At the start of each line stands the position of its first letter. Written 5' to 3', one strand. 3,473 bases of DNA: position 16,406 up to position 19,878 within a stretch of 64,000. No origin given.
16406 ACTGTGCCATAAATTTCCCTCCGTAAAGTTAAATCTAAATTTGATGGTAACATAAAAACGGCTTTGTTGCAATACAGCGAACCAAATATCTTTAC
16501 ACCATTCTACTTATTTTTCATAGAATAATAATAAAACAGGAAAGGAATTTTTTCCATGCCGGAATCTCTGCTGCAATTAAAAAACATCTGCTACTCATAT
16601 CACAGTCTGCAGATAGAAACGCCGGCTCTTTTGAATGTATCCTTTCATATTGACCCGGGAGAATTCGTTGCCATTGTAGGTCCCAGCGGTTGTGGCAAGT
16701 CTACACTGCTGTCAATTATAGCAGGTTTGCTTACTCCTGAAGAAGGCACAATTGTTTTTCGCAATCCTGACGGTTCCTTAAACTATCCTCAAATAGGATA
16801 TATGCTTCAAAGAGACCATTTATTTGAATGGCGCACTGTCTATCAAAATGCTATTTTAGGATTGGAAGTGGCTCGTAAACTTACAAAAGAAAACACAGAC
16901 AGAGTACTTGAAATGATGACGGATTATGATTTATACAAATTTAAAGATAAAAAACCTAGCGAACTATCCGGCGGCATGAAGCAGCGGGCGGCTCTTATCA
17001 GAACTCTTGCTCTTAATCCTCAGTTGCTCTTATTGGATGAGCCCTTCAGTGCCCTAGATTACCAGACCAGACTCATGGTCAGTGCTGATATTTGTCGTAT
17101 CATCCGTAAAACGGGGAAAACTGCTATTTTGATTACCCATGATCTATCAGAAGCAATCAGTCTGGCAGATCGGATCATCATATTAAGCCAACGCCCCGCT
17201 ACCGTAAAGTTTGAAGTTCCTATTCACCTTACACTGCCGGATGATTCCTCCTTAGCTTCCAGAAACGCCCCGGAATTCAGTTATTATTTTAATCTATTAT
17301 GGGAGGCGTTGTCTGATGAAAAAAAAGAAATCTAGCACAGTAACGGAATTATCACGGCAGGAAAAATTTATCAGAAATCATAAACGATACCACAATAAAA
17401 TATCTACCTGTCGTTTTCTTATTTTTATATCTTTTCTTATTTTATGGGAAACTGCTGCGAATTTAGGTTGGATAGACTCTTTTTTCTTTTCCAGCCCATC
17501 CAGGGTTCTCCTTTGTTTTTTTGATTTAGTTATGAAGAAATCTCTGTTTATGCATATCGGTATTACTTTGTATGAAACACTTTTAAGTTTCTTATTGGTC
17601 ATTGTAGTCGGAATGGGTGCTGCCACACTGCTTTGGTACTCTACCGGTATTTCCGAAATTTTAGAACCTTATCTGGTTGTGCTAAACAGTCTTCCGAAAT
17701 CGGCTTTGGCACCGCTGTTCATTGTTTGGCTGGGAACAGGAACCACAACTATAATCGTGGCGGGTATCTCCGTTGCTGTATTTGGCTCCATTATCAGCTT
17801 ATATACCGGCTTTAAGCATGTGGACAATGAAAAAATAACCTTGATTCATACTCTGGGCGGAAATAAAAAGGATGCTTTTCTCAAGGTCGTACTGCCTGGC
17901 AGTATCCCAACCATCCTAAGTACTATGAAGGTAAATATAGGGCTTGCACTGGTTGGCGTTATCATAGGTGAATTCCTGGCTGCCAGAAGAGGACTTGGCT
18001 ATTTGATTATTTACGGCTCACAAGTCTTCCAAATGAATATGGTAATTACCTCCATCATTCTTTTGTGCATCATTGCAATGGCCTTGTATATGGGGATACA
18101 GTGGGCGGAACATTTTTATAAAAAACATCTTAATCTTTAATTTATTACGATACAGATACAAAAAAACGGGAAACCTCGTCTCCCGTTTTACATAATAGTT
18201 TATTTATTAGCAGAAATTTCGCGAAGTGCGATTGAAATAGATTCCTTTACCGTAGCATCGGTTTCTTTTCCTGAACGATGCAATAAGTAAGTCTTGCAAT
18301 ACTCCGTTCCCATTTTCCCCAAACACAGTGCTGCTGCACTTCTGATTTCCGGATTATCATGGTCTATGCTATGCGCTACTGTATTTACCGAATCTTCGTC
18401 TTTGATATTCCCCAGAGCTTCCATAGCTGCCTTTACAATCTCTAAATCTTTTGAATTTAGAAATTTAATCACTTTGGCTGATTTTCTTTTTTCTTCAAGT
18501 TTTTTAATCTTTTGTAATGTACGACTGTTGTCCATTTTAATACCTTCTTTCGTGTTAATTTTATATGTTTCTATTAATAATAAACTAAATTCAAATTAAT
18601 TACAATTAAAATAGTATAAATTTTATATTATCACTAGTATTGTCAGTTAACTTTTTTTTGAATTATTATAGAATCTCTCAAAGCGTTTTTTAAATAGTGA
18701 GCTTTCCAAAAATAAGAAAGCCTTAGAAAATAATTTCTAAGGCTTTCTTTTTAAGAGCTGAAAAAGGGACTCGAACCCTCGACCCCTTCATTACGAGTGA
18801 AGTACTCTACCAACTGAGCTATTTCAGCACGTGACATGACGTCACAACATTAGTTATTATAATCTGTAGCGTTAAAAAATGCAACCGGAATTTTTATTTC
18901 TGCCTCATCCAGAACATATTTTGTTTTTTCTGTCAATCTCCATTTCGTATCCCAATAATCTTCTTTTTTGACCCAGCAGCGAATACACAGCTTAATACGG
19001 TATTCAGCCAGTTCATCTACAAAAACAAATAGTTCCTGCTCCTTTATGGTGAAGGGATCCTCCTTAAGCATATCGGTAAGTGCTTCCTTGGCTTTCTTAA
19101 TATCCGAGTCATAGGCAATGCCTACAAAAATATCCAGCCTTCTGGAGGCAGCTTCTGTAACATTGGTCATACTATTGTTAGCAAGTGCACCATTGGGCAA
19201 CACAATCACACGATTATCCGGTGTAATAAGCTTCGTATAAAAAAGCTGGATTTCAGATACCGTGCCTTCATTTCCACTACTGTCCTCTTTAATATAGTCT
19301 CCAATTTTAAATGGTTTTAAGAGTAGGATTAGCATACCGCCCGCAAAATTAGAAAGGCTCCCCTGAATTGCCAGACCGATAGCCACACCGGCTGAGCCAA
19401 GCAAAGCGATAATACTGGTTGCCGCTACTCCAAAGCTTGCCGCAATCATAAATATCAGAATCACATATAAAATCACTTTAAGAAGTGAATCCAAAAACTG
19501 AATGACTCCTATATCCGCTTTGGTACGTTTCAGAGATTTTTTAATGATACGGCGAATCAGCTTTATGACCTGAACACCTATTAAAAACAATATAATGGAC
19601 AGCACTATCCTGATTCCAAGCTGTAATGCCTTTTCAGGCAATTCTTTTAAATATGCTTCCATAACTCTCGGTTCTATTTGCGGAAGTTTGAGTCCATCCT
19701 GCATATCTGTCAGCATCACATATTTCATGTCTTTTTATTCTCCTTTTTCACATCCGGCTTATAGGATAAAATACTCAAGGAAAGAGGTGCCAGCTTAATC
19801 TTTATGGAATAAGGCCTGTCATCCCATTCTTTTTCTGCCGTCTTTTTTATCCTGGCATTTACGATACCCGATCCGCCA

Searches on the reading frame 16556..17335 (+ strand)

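Call 23: search_protein_families(library=pfam, proteins=[window:16556-17335:+], max_evalue=0.001)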
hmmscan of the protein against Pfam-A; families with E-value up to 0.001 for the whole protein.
window:16556-17335:+ (259 aa): 7 families
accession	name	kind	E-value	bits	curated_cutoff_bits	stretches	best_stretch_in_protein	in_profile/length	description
PF00005.33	ABC_tran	-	1e-33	117.3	25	1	26-164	2-136/137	ABC transporter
PF13304.12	AAA_21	-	2.5e-09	38.1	27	0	134-197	235-300/304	AAA domain, putative AbiEii toxin, Type IV TA system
PF13555.12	AAA_29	-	1.4e-05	25.2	27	1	29-63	16-50/61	P-loop containing region of AAA domain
PF02463.25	SMC_N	-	0.00015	21.7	40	0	36-56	25-45/220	RecF/RecN/SMC N terminal domain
PF09818.15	ABC_ATPase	-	0.00062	19.3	23.2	0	136-212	157-248/283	P-loop domain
PF13476.12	AAA_23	-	0.00072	20.7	27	0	30-61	17-45/201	AAA domain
PF13401.12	AAA_22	-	0.00091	20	27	0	36-123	6-77/130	AAA domain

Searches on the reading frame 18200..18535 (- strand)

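Call 61: search_protein_families(library=pfam, proteins=[window:18200-18535:-], max_evalue=0.001)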
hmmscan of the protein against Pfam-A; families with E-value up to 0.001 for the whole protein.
window:18200-18535:- (111 aa): 5 families
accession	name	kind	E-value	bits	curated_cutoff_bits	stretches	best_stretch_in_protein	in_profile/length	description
PF13646.12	HEAT_2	-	1.3e-13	51.4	27.7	1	21-105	3-88/88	HEAT repeats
PF02985.28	HEAT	-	3.8e-08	33.3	23.5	0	51-76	3-28/31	HEAT repeat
PF03130.22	HEAT_PBS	-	1.2e-05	25.8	20.9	0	36-51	4-19/27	PBS lyase HEAT-like repeat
PF13513.12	HEAT_EZ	-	0.00065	20.6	27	0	58-74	38-54/55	HEAT-like repeat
PF00514.29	Arm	-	0.00065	20.1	20.6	0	23-44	18-39/41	Armadillo/beta-catenin-like repeat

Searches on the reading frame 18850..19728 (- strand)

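Call 61: search_protein_families(library=pfam, proteins=[window:18850-19728:-], max_evalue=0.001)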
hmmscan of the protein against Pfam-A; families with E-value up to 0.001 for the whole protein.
window:18850-19728:- (292 aa): 4 families
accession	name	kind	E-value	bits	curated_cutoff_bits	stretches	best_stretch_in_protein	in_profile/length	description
PF00924.24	MS_channel_2nd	-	8.5e-18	64.7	20.2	1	124-191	2-67/68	Mechanosensitive ion channel, beta-domain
PF21082.3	MS_channel_3rd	-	1.8e-15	57.6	21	1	202-280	5-88/88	Mechanosensitive ion channel MscS, C-terminal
PF05552.17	MS_channel_1st_1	-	4.1e-05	23.8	22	1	35-72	11-48/50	Mechanosensitive ion channel, conserved TM helix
PF21088.3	MS_channel_1st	-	0.00034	21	23.1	1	82-122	2-42/42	Mechanosensitive ion channel, transmembrane helices 2/3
